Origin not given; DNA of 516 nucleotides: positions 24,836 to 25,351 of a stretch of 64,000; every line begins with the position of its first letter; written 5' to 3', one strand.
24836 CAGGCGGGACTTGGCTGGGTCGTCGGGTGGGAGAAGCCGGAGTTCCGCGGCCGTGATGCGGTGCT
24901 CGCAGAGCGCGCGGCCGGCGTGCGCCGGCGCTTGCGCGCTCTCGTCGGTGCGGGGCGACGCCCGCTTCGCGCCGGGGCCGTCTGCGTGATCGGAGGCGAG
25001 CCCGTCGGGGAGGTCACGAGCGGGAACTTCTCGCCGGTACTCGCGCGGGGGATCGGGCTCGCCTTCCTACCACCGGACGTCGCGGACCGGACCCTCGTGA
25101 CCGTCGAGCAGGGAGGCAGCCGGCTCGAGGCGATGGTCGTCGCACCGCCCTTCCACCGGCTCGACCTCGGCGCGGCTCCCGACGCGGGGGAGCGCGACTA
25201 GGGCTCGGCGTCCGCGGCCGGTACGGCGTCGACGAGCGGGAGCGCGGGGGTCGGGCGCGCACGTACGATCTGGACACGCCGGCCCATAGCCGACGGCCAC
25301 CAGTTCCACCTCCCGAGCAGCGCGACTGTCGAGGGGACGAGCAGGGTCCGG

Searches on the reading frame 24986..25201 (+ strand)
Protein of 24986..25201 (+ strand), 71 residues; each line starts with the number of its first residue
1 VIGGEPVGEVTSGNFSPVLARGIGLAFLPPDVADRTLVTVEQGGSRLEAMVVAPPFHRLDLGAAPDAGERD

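Call 12: search_protein_families(library=pfam, proteins=[window:24986-25201:+])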
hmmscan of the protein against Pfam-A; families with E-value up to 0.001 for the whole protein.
window:24986-25201:+ (71 aa): 1 family
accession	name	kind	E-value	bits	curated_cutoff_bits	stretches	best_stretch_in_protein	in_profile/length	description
PF08669.17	GCV_T_C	-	2.3e-14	53.5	25.9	1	3-56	24-78/80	Glycine cleavage T-protein C-terminal barrel domain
